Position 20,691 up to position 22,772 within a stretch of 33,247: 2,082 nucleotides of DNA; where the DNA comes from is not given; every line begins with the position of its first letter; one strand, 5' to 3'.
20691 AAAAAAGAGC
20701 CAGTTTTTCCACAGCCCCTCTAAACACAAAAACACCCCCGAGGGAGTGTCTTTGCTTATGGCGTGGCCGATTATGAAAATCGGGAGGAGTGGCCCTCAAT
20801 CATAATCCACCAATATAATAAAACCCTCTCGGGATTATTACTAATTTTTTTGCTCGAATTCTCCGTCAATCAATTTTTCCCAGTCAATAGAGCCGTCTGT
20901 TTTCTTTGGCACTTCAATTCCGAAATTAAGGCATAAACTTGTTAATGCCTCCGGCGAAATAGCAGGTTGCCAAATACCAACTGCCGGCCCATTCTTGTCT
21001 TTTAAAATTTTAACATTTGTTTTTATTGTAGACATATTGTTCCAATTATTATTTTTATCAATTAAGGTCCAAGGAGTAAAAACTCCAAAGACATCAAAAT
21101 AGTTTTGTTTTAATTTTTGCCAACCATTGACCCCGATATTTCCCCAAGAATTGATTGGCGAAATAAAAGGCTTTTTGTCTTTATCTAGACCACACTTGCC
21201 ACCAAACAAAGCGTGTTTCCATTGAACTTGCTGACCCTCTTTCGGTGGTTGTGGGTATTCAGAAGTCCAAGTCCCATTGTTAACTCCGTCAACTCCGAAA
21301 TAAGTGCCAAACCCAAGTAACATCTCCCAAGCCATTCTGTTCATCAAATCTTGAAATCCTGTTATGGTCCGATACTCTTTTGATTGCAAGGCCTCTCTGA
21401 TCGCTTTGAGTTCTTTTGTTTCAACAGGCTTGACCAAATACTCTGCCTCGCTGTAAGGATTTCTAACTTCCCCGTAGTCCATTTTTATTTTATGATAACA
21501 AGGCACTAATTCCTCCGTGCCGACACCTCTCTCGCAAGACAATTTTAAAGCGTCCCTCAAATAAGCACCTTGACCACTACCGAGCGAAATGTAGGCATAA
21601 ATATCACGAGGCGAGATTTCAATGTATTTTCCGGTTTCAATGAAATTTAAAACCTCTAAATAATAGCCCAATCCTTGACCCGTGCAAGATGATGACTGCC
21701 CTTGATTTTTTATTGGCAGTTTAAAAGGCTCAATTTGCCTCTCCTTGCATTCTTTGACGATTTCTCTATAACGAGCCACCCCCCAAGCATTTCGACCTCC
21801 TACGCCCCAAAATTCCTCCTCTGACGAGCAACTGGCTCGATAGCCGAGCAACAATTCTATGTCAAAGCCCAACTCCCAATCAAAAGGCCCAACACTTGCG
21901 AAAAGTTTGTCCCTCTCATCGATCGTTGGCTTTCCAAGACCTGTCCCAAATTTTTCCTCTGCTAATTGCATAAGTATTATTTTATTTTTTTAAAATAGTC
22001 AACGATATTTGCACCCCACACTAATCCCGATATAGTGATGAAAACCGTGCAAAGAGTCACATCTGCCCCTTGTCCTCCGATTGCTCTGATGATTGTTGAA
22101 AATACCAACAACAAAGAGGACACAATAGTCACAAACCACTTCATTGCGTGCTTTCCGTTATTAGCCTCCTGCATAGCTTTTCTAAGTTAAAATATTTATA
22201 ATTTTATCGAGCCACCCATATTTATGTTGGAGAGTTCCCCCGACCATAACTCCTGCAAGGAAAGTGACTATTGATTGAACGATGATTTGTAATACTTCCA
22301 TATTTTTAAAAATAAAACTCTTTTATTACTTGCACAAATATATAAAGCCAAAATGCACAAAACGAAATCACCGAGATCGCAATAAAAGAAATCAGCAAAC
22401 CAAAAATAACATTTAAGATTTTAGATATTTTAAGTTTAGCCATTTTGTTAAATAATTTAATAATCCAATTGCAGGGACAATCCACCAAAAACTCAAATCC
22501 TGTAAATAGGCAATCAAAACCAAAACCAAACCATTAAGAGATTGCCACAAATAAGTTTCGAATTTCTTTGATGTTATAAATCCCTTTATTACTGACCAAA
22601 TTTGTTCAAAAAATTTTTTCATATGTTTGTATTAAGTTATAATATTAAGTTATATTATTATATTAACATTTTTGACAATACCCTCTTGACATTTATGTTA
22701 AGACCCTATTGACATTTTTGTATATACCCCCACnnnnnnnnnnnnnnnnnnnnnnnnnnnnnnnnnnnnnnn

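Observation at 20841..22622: Lysis cassette built around a papain-type (C1) cysteine peptidase and four tiny membrane proteins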

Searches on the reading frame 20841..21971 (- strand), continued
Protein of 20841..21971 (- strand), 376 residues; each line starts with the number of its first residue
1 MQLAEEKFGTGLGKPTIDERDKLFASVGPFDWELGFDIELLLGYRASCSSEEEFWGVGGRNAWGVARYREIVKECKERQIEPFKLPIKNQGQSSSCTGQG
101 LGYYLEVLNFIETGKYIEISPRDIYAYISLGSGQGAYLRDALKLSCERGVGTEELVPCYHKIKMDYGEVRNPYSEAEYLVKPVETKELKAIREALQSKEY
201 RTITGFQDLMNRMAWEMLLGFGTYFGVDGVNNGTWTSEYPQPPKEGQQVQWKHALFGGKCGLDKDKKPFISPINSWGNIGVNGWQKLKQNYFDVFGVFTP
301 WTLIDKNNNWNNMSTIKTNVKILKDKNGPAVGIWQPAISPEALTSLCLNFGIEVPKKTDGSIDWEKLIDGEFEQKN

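Call 40: find_encoding_contigs(protein=P0042, flank=4000, max_places=1)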
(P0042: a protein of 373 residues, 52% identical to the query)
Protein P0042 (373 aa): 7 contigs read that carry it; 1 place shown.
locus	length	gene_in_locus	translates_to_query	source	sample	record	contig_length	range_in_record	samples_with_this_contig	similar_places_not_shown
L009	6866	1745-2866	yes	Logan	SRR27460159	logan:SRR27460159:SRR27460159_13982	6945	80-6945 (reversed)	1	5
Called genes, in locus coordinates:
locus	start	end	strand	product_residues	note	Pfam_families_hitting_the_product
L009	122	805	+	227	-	-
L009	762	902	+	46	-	-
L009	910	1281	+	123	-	-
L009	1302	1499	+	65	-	-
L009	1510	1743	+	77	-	-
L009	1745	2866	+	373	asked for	-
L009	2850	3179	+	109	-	-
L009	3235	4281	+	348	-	-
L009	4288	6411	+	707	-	PF01391:Collagen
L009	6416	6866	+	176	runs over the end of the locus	?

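Call 46: search_dna_similar(query=P0098, collection=phages, mode=protein, max_evalue=0.01, max_rows=25)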
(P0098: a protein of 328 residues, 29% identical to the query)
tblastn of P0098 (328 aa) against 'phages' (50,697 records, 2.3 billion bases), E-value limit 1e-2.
No match.

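Call 47: search_dna_similar(query=P0079, collection=phages, mode=protein, max_evalue=0.01, max_rows=25)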
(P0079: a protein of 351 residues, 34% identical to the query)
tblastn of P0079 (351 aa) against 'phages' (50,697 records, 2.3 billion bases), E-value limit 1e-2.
No match.

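Call 48: find_related_loci(query=A2, collection=viral_contigs, flank=5000)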
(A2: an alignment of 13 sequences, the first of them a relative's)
Query A2 (376 aa) in viral_contigs; peptide patterns used: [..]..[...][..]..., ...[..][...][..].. (x = any residue, [..] = any of these).
64 stretches matched a pattern; 13 encode a relative of the query (tblastn E <= 1e-3); 13 distinct loci.
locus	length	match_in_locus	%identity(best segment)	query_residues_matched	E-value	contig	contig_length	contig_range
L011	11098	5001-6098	70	1-372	4e-179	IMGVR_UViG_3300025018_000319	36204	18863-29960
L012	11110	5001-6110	69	3-375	2e-169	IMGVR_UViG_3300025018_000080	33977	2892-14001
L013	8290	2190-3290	59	5-372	1e-143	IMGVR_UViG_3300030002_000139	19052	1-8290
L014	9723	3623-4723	59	5-372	1e-143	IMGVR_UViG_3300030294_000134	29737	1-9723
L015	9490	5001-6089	59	3-375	2e-140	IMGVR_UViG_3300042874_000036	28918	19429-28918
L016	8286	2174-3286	56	8-375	2e-125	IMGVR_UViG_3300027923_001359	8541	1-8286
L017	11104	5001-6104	56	3-372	2e-125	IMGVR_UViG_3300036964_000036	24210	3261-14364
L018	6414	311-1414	56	3-372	2e-125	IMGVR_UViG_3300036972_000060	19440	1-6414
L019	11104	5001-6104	56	3-372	2e-125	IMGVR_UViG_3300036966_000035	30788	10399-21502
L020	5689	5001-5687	59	8-233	6e-84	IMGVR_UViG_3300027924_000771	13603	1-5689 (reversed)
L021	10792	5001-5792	27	36-308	4e-14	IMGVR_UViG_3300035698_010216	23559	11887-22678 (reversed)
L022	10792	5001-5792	27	36-308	4e-14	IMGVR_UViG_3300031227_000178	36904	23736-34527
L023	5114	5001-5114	61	3-40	4e-9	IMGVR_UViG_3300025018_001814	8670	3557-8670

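Call 62: search_protein_families(library=ncbifam, proteins=[window:20841-21971:-], max_evalue=0.1)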
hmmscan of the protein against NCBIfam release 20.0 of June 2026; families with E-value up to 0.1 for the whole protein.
window:20841-21971:- (376 aa): 0 families

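Call 65: search_protein_representatives(alignment_id=A1)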
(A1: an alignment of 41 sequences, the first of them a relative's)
Query: 41 sequences, 326 profile positions. Proteins with E-value up to 0.001 (for the whole library): 4398; up to 1e-10: 897; up to 1e-30: 379. The best 150 are listed.
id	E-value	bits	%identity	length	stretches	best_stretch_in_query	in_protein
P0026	2.7e-117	408.1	-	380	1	3-325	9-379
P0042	5.7e-109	380.8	-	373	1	1-306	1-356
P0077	1.8e-106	372.6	-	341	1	2-296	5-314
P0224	2.0e-102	359.2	-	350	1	3-300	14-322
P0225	2.7e-99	349.0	-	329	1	6-325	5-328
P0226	9.2e-99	347.2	-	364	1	10-324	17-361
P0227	1.4e-98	346.6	-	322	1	4-321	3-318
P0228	5.3e-96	338.1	-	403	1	4-323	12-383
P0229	1.4e-95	336.7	-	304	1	4-281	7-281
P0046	7.3e-94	331.1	-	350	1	4-306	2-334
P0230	1.3e-93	330.3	-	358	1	6-325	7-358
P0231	6.9e-93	327.9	-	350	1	4-304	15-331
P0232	8.5e-92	324.3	-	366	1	3-302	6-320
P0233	2.7e-91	322.7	-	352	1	3-303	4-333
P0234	1.0e-90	320.7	-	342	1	2-281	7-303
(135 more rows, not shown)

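Call 73: search_protein_families(library=pfam, alignment_id=A5, max_evalue=0.001)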
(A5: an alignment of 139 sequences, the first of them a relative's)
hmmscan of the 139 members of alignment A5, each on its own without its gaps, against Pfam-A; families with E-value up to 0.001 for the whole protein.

A. member 1, P0001 (376 aa): 0 families

B. families by the number of members that match (of 139 scanned): 11 families
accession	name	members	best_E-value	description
PF01471.23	PG_binding_1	41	7.2e-16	Putative peptidoglycan binding domain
PF00112.29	Peptidase_C1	40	3.1e-12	Papain family cysteine protease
PF14528.11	LAGLIDADG_3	5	1.2e-11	LAGLIDADG-like domain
PF14890.11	Intein_splicing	4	8e-10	Intein splicing domain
PF05203.21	Hom_end_hint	2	1.2e-06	Hom_end-associated Hint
PF14623.11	Vint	2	9.7e-05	Hint-domain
PF08239.17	SH3_3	1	5.9e-07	Bacterial SH3 domain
PF13403.11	Hint_2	1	3.7e-05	Hint domain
PF09374.15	PG_binding_3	1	5.1e-05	Predicted Peptidoglycan domain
PF03051.21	Peptidase_C1_2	1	0.00013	Peptidase C1-like family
PF01844.29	HNH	1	0.00014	HNH endonuclease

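Call 93: search_solved_structures(query=A1, max_evalue=0.001, show_alignments=2)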
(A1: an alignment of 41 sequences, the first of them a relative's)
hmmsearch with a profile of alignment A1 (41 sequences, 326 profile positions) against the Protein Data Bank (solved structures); distinct sequences matched with E-value up to 0.001: 25.
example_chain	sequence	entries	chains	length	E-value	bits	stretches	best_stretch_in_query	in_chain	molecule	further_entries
3ois_A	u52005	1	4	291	1.8e-16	63.6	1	4-256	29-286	Cysteine protease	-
1yal_A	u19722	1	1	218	6.2e-08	35.5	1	203-240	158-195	CHYMOPAPAIN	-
1cqd_A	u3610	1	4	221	6e-07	32.3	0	203-235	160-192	PROTEIN (PROTEASE II)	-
3ovz_A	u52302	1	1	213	4.2e-05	26.2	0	200-237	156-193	Cathepsin K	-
1snk_A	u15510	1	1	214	4.3e-05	26.2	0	200-237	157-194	Cathepsin K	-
1atk_A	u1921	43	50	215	4.3e-05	26.2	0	200-237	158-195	CATHEPSIN K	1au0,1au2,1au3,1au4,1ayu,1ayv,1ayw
9g6a_A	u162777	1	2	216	4.4e-05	26.1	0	200-237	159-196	Cathepsin K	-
6qlm_A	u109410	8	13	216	4.4e-05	26.1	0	200-237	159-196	Cathepsin K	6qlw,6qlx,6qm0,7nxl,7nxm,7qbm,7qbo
1u9v_A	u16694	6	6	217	4.5e-05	26.1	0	200-237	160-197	Cathepsin K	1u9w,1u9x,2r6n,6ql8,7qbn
2f7d_A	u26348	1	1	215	4.7e-05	26.1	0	200-237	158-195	Cathepsin K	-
5t6u_A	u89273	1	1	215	5.3e-05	25.9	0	202-241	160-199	Cathepsin K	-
8v57_A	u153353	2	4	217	5.5e-05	25.8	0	202-241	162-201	Cathepsin K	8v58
6bki_A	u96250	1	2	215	6.1e-05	25.7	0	202-241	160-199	Cathepsin K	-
1by8_A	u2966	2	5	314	0.0001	24.9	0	200-237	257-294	PROTEIN (PROCATHEPSIN K)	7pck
6zq3_A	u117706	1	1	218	0.00011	24.9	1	194-243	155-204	Silicatein alpha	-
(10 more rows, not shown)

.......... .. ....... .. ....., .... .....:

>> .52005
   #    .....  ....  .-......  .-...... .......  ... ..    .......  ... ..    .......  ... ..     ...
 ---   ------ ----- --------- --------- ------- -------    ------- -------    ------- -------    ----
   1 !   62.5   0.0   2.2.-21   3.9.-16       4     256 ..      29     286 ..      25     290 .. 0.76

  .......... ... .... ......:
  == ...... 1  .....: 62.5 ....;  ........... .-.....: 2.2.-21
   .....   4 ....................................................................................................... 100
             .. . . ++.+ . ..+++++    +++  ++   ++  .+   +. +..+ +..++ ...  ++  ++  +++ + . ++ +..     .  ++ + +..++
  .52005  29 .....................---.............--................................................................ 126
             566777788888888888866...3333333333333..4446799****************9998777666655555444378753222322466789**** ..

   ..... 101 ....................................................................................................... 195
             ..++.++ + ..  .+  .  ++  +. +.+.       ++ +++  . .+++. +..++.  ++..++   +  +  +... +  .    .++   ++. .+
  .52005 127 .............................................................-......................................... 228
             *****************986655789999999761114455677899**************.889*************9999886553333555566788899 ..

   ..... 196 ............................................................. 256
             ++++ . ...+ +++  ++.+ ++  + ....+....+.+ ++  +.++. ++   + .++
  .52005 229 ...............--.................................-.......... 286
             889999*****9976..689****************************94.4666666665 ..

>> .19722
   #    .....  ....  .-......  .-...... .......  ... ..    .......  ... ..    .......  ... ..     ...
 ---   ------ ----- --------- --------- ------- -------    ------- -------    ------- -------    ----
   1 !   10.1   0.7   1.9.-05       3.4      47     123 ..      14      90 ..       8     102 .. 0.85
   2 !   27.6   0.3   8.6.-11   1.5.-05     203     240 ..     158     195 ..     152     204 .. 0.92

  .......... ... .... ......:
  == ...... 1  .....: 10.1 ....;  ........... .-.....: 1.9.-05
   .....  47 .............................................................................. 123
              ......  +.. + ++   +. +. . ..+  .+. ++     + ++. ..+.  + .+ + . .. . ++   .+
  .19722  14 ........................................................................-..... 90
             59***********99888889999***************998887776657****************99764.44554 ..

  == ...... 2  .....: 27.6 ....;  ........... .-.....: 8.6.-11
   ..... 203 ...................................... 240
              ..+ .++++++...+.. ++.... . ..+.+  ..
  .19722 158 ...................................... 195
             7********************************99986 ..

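Call 94: find_encoding_contigs(protein=P0091, flank=4000, max_places=1)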
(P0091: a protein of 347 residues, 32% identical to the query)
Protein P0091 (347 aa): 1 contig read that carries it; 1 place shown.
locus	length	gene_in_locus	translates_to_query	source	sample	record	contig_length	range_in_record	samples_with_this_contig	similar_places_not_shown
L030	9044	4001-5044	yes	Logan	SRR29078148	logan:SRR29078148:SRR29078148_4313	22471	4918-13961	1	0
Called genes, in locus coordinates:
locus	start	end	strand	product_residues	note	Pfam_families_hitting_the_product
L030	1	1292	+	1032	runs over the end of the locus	-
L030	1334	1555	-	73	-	-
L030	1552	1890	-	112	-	PF00166:Cpn10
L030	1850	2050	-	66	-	-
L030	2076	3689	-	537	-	PF00118:Cpn60_TCP1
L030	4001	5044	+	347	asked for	PF01471:PG_binding_1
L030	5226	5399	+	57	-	-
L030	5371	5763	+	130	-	PF05766:NinG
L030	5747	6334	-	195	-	-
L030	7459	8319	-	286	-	PF06821:Ser_hydrolase (weak)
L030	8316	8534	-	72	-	-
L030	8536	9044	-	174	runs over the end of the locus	-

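Call 95: find_encoding_contigs(protein=P0102, flank=4000, max_places=1)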
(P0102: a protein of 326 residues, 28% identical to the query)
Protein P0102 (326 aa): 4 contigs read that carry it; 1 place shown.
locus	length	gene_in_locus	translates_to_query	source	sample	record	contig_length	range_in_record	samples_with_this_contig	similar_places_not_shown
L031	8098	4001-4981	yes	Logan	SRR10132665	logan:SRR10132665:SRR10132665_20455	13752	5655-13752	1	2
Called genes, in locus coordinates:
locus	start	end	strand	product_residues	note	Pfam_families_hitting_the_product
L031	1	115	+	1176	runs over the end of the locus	PF07486:Hydrolase_2 (weak)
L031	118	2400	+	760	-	-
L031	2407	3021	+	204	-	PF01844:HNH (weak)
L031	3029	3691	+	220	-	-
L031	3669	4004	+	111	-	-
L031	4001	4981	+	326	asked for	PF01471:PG_binding_1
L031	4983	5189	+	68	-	-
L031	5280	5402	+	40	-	-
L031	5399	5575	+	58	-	-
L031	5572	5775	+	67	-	-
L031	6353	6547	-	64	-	-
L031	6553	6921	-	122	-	-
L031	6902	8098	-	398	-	?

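Call 96: find_encoding_contigs(protein=P0085, flank=4000, max_places=1)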
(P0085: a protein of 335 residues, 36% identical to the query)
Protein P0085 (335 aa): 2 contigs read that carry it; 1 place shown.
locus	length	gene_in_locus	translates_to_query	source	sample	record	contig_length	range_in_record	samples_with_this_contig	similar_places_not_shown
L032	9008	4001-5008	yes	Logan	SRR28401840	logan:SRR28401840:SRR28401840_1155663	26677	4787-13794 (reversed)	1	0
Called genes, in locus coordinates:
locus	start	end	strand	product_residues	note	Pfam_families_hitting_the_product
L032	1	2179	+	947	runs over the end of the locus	PF12708:Pect-lyase_RHGA_epim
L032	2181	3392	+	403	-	-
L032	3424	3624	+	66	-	-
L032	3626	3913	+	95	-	-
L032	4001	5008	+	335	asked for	-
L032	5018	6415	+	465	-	-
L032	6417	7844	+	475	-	-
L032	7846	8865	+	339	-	-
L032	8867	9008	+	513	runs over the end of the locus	-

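Call 98: search_protein_families(library=pfam, proteins=[L002:5709-5999:+, L007:3603-3887:+, L009:1510-1743:+, L031:3669-4004:+, L032:3626-3913:+, L008:3583-3879:+, L021:4452-4760:+, L021:6203-6475:+, L032:3424-3624:+, L004:9168-9422:+], max_evalue=0.1)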
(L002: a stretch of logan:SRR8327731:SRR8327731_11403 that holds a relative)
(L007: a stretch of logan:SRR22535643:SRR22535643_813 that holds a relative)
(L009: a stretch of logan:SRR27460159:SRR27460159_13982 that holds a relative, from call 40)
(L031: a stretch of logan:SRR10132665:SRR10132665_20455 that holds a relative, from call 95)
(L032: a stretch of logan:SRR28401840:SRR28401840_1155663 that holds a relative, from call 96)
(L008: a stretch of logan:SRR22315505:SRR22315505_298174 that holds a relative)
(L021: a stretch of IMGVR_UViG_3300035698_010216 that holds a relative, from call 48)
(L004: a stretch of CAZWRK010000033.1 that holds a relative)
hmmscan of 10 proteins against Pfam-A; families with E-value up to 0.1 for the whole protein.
L002:5709-5999:+ (96 aa): 2 families
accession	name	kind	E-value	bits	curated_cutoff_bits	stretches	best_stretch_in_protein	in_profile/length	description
PF23831.1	DUF7201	-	0.0012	18.9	27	1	47-93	70-116/142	Coiled-coil region of unknown function (DUF7201)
PF08602.15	Mgr1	-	0.09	12.1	25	1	28-92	100-165/377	Mgr1-like, i-AAA protease complex subunit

L007:3603-3887:+ (94 aa): 1 family
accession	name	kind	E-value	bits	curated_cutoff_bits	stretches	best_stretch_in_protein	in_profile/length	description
PF23831.1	DUF7201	-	1.4e-06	28.5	27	1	47-93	69-115/142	Coiled-coil region of unknown function (DUF7201)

L009:1510-1743:+ (77 aa): 0 families

L031:3669-4004:+ (111 aa): 7 families
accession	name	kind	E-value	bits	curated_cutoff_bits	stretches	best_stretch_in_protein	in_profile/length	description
PF20456.3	DUF6709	-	0.0027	17.2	27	1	8-111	110-211/339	Family of unknown function (DUF6709)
PF17109.10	Goodbye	-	0.0053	17.6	24.8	1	26-103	12-88/120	fungal STAND N-terminal Goodbye domain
PF11827.13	DUF3347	-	0.011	17.1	25.5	1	5-81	14-89/93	Protein of unknown function (DUF3347)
PF03274.19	Foamy_BEL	-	0.038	13.7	24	1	17-96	49-127/301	Foamy virus BEL 1/2 protein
PF03908.18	Sec20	-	0.04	14.3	27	1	55-101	40-85/92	Sec20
PF05478.16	Prominin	-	0.093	11.2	34.3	1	12-80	318-388/799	Prominin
PF22485.1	DUF6987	-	0.097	12.9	26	0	14-79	9-65/200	Domain of unknown function (DUF6987)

L032:3626-3913:+ (95 aa): 1 family
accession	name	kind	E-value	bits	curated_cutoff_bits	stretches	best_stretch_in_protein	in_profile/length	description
PF07083.16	DUF1351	-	0.048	13.9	27.8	1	6-61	52-108/210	Protein of unknown function (DUF1351)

L008:3583-3879:+ (98 aa): 0 families

L021:4452-4760:+ (102 aa): 4 families
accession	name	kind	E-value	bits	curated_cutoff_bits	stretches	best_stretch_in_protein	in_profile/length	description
PF07798.16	CCDC90-like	-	0.014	15.7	33.5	1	28-83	46-102/175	Coiled-coil domain-containing protein 90-like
PF10046.14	BLOC1_2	-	0.024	15.4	33.4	1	52-95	39-82/96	Biogenesis of lysosome-related organelles complex-1 subunit 2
PF16088.10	BORCS7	-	0.025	15.2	27.3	1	51-87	64-100/103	BLOC-1-related complex sub-unit 7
PF06103.16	DUF948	-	0.08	13.6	37.2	0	6-90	2-87/89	Bacterial protein of unknown function (DUF948)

L021:6203-6475:+ (90 aa): 1 family
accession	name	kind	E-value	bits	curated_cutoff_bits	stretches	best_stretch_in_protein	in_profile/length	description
PF06946.16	Phage_holin_5_1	-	0.0031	18.3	22.4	1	13-81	6-79/93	Bacteriophage A118-like holin, Hol118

L032:3424-3624:+ (66 aa): 0 families

L004:9168-9422:+ (84 aa): 1 family
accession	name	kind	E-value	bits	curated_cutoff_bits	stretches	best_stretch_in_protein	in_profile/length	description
PF02537.21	CRCB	-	0.047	14.5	32.9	1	14-78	4-69/103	CrcB-like protein, Camphor Resistance (CrcB)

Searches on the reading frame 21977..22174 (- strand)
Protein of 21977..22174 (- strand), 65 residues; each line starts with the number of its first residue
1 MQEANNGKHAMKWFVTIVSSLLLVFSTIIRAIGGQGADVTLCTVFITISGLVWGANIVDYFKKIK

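Call 4: search_protein_families(library=pfam, proteins=[window:21977-22174:-], max_evalue=1)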
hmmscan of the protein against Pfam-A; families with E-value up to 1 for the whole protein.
window:21977-22174:- (65 aa): 2 families
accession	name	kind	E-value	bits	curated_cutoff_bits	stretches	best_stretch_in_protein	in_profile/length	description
PF18350.7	SH3_17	-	0.055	13.8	27.7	0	4-17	26-39/53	Restriction endonuclease SH3 domain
PF05328.17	CybS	-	0.086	13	27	1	3-64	26-90/133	CybS, succinate dehydrogenase cytochrome B small subunit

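Call 5: search_protein_families(library=phrogs, proteins=[window:21977-22174:-], max_evalue=0.1)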
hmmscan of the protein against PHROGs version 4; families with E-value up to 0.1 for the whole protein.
window:21977-22174:- (65 aa): 1 family
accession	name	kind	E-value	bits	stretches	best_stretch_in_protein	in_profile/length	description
phrog_29792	-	unknown function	0.07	14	1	20-64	25-72/75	-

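Call 62: search_protein_families(library=ncbifam, proteins=[window:21977-22174:-], max_evalue=0.1)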
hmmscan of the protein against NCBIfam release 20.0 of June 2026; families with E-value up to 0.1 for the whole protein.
window:21977-22174:- (65 aa): 1 family
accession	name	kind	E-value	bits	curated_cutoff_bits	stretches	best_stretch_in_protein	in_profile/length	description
NF040476.1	chlor_memb_RclC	equivalog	0.037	13.9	275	1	14-53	98-137/190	reactive chlorine resistance membrane protein RclC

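Call 90: find_related_loci(query=window:21977-22174:-, collection=viral_contigs, flank=3000)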
Query window:21977-22174:- (65 aa) in viral_contigs; peptide patterns used: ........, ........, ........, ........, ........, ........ (x = any residue, [..] = any of these).
40 stretches matched a pattern; 2 encode a relative of the query (tblastn E <= 1e-3); 2 distinct loci.
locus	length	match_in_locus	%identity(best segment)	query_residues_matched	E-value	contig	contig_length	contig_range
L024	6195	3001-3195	89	1-65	9e-37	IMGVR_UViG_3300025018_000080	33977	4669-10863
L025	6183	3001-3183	70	5-65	4e-27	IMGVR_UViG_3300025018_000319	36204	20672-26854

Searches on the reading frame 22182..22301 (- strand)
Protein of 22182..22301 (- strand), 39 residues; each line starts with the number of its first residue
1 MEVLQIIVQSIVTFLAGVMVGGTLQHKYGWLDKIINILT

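Call 4: search_protein_families(library=pfam, proteins=[window:22182-22301:-], max_evalue=1)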
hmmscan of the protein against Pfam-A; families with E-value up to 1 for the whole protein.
window:22182-22301:- (39 aa): 1 family
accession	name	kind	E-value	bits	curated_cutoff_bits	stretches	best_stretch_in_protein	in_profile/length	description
PF21927.1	McpB_HAMP_2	-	0.032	14.7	27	1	15-36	7-28/49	Methyl-accepting chemotaxis protein McpB, second HAMP domain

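Call 5: search_protein_families(library=phrogs, proteins=[window:22182-22301:-], max_evalue=0.1)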
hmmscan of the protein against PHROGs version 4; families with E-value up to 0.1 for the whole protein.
window:22182-22301:- (39 aa): 0 families

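Call 62: search_protein_families(library=ncbifam, proteins=[window:22182-22301:-], max_evalue=0.1)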
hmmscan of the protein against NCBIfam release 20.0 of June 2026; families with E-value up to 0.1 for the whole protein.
window:22182-22301:- (39 aa): 0 families

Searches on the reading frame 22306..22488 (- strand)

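Call 4: search_protein_families(library=pfam, proteins=[window:22306-22488:-], max_evalue=1)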
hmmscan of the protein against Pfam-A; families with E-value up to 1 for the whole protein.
window:22306-22488:- (60 aa): 2 families
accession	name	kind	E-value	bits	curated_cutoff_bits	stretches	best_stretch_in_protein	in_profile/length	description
PF19982.4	DUF6418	-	0.0048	17.5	25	1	23-57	37-72/109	Family of unknown function (DUF6418)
PF23906.1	DUF7248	-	0.84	10.1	27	0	25-55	9-39/58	Family of unknown function (DUF7248)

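Call 5: search_protein_families(library=phrogs, proteins=[window:22306-22488:-], max_evalue=0.1)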
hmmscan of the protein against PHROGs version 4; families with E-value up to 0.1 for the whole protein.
window:22306-22488:- (60 aa): 1 family
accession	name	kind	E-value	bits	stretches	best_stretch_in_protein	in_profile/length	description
phrog_2638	-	unknown function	0.02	16.3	1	6-55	38-86/120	-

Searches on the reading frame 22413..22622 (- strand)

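Call 4: search_protein_families(library=pfam, proteins=[window:22413-22622:-], max_evalue=1)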
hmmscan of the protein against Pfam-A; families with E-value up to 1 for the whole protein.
window:22413-22622:- (69 aa): 1 family
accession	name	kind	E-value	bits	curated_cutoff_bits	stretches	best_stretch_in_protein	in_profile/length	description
PF06182.17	ABC2_membrane_6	-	0.0012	19.1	22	1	3-65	45-107/229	ABC-2 family transporter protein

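Call 5: search_protein_families(library=phrogs, proteins=[window:22413-22622:-], max_evalue=0.1)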
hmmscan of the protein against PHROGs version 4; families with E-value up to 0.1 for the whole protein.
window:22413-22622:- (69 aa): 1 family
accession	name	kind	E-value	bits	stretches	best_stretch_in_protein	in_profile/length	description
phrog_31159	-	unknown function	0.036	15.3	1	33-63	3-33/66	-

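Call 62: search_protein_families(library=ncbifam, proteins=[window:22413-22622:-], max_evalue=0.1)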
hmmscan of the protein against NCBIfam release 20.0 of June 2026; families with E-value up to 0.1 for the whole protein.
window:22413-22622:- (69 aa): 0 families
